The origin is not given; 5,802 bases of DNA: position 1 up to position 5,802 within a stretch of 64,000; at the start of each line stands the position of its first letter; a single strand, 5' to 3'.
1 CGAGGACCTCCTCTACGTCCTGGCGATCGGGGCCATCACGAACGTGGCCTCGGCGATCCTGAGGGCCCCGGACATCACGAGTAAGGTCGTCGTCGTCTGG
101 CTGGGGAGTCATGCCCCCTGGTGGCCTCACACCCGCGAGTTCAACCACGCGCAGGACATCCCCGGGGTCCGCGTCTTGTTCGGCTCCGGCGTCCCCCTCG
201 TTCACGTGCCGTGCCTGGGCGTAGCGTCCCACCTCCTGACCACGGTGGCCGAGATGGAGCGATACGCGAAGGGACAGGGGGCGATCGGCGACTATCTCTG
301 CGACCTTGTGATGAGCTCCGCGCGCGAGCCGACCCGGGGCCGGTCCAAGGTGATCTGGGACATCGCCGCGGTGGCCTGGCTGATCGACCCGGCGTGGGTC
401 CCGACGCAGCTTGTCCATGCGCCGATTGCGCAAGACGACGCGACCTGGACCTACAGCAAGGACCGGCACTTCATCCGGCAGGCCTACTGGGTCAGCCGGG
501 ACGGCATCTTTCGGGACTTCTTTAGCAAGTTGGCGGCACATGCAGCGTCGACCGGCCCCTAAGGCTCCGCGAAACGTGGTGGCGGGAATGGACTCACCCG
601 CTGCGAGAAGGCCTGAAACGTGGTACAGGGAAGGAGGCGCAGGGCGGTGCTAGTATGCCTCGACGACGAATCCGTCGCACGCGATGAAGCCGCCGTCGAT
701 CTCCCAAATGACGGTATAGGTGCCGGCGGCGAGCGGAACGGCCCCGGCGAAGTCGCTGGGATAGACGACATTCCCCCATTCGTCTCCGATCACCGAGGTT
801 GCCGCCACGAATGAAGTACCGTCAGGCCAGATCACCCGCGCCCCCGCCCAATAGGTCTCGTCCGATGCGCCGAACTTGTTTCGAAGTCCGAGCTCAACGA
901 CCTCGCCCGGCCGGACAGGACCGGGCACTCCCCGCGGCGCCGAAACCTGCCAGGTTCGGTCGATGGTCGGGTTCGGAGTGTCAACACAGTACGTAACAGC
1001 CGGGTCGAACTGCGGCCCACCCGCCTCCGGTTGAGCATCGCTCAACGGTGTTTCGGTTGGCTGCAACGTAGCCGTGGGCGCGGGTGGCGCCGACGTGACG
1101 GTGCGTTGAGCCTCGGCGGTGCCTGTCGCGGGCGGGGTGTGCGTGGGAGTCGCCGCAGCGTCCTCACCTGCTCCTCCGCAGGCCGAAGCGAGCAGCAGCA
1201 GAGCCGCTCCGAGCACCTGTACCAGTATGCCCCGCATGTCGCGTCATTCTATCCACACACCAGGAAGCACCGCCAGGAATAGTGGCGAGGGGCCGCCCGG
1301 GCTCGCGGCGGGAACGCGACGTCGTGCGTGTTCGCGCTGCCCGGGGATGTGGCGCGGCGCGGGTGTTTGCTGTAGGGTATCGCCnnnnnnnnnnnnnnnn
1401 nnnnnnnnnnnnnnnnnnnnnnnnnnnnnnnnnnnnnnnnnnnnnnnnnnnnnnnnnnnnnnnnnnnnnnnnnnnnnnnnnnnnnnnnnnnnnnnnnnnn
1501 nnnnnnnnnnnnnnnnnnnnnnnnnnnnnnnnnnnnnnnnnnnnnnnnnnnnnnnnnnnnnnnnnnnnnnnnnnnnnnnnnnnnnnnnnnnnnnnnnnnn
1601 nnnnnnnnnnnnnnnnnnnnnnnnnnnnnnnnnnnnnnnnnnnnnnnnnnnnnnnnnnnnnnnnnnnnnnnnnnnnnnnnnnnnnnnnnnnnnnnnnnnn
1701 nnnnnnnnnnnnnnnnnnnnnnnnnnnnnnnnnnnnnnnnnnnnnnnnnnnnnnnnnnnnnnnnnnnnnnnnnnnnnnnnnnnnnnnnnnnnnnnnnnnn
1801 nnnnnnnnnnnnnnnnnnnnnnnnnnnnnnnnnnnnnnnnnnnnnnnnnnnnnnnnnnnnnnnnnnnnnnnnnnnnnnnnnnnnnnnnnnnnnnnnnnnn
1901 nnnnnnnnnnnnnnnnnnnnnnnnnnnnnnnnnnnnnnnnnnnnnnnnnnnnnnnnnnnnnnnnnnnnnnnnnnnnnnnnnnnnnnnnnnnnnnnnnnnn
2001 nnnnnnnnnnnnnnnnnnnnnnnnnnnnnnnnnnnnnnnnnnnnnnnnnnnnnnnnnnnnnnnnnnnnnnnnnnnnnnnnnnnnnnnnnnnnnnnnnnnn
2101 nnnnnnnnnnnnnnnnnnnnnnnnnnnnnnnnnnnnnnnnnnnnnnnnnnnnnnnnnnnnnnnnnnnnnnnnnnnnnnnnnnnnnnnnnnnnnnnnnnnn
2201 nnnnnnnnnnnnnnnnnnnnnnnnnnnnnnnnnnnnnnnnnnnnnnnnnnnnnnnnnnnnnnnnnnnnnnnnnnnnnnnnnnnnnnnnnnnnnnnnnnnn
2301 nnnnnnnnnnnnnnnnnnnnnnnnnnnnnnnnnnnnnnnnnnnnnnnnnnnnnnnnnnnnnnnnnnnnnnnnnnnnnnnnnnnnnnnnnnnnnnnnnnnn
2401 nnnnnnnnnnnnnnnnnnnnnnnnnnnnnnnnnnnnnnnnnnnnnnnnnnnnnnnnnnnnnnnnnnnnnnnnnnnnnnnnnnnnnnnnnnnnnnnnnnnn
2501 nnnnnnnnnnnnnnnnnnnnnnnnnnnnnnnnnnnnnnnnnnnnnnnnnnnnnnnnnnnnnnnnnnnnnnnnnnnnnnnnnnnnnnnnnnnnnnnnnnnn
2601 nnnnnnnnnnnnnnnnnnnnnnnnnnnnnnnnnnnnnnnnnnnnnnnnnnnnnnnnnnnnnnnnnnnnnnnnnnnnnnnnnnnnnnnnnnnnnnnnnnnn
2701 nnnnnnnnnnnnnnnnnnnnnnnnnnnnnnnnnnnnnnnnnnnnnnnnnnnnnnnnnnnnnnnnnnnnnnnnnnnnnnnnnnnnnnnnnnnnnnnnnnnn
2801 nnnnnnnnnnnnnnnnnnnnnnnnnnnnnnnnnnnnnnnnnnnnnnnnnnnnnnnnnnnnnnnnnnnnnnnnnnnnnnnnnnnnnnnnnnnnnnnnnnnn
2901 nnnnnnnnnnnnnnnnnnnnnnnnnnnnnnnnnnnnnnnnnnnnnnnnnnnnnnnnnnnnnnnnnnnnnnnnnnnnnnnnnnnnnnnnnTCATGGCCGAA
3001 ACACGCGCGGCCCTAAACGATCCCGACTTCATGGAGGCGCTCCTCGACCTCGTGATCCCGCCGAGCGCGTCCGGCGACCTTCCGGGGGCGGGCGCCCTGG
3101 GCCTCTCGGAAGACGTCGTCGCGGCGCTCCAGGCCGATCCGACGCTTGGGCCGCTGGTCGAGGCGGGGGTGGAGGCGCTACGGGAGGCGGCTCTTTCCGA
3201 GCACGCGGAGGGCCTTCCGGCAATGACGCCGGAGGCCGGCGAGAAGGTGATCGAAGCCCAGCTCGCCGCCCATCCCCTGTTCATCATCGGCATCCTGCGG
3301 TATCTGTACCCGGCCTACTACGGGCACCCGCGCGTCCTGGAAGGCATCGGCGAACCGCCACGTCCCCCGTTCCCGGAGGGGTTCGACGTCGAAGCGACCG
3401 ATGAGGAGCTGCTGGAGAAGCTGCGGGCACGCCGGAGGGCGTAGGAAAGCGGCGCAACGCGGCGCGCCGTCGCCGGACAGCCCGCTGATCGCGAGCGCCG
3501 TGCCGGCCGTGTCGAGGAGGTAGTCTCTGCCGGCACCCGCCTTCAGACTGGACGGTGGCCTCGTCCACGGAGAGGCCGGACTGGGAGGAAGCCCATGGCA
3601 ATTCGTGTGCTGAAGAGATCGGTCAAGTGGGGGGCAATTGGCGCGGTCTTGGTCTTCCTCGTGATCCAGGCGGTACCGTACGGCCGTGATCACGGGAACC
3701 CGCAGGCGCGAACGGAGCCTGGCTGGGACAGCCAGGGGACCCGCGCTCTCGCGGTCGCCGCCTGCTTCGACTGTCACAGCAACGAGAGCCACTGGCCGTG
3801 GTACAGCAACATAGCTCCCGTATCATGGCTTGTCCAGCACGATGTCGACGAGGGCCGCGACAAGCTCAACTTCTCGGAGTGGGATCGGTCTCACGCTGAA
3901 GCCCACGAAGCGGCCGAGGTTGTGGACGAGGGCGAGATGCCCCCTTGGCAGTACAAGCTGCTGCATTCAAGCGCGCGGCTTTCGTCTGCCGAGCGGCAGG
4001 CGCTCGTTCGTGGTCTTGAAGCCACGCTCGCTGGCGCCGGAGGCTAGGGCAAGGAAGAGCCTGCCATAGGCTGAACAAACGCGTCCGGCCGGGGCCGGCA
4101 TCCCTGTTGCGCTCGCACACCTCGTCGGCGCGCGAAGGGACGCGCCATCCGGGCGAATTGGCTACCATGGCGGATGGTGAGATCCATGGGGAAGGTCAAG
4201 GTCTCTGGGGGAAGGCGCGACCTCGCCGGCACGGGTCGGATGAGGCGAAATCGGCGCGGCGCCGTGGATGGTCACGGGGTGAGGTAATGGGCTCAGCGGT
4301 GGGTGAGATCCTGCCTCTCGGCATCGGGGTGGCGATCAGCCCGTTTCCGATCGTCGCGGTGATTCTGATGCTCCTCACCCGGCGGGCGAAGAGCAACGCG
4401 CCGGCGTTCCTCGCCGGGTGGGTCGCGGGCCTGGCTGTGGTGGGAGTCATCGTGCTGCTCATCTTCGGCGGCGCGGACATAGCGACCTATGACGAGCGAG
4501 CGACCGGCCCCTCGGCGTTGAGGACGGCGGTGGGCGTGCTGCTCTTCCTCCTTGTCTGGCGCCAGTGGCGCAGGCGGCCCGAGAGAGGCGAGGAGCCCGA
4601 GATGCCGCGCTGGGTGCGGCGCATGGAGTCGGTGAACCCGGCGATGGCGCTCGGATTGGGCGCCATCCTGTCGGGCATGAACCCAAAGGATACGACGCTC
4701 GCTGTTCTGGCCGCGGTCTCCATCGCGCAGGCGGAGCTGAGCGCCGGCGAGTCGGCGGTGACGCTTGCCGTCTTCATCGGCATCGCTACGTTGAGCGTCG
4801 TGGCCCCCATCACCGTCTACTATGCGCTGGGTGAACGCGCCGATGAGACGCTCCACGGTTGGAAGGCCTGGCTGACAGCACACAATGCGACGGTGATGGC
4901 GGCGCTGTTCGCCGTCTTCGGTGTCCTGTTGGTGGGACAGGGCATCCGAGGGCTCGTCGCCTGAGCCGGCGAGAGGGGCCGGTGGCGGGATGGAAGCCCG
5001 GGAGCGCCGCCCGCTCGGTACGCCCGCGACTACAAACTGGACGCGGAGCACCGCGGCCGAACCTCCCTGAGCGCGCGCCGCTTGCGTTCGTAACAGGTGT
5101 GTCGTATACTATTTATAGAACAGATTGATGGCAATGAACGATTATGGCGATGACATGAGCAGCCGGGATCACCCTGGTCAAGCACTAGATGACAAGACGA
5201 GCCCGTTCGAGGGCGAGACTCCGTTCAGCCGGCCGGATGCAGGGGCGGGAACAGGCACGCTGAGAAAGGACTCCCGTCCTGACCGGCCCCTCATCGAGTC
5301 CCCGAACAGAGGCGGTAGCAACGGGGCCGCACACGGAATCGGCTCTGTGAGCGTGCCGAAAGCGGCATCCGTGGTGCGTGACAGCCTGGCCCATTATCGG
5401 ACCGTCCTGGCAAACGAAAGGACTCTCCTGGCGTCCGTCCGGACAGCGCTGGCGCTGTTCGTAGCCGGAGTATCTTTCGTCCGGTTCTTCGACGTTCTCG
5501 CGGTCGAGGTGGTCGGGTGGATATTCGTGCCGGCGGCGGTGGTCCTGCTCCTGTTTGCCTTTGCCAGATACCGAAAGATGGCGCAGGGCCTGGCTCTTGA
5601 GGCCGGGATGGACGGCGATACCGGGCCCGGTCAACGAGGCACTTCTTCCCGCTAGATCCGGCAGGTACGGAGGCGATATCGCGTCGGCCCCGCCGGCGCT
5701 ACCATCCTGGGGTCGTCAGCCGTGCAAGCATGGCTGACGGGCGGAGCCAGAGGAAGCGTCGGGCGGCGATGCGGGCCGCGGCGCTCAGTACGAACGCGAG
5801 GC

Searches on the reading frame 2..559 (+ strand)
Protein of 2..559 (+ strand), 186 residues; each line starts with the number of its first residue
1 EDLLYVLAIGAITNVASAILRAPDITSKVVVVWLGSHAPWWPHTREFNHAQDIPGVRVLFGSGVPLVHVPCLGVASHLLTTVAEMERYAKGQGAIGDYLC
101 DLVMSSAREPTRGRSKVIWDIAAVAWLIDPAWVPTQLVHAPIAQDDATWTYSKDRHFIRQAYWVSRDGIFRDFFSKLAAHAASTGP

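Call 45: search_protein_families(library=pfam, proteins=[window:2-559:+], max_evalue=0.001)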
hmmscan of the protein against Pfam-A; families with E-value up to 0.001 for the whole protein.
window:2-559:+ (186 aa): 1 family
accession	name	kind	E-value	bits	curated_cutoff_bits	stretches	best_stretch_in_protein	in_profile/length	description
PF01156.24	IU_nuc_hydro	-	1.6e-11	44.8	34.2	1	5-142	116-259/297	Inosine-uridine preferring nucleoside hydrolase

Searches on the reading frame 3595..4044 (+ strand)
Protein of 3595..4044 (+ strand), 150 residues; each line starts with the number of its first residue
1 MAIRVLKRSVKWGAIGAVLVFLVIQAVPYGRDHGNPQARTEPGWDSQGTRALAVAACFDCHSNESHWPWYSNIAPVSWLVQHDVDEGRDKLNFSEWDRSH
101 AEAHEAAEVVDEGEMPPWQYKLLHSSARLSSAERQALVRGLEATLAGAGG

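Call 45: search_protein_families(library=pfam, proteins=[window:3595-4044:+], max_evalue=0.001)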
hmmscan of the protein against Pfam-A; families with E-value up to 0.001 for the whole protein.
window:3595-4044:+ (150 aa): 1 family
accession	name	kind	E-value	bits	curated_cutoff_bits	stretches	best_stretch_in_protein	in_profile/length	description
PF14376.11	Haem_bd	-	1.1e-36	126.1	27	1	20-141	2-131/133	Haem-binding domain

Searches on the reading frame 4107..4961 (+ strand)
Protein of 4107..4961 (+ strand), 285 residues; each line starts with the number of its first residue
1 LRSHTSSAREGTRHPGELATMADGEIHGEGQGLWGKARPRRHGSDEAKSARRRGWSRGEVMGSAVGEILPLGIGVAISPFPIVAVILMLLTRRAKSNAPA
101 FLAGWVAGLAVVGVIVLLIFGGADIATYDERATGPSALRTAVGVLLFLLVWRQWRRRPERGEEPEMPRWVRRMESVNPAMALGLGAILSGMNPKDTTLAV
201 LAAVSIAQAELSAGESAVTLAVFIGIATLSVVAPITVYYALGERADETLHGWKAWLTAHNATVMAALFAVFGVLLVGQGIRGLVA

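Call 45: search_protein_families(library=pfam, proteins=[window:4107-4961:+], max_evalue=0.001)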
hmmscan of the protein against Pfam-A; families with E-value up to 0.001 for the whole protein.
window:4107-4961:+ (285 aa): 1 family
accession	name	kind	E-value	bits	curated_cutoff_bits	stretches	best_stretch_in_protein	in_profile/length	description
PF11139.14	SfLAP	-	3.8e-43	147.9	35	1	68-280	1-212/213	Sap, sulfolipid-1-addressing protein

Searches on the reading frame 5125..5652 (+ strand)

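Call 45: search_protein_families(library=pfam, proteins=[window:5125-5652:+], max_evalue=0.001)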
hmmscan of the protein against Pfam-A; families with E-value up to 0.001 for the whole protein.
window:5125-5652:+ (176 aa): 1 family
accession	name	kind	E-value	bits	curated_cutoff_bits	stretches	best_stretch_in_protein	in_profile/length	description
PF02656.20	DUF202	-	1.3e-13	51.6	23.4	1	92-153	1-66/68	Domain of unknown function (DUF202)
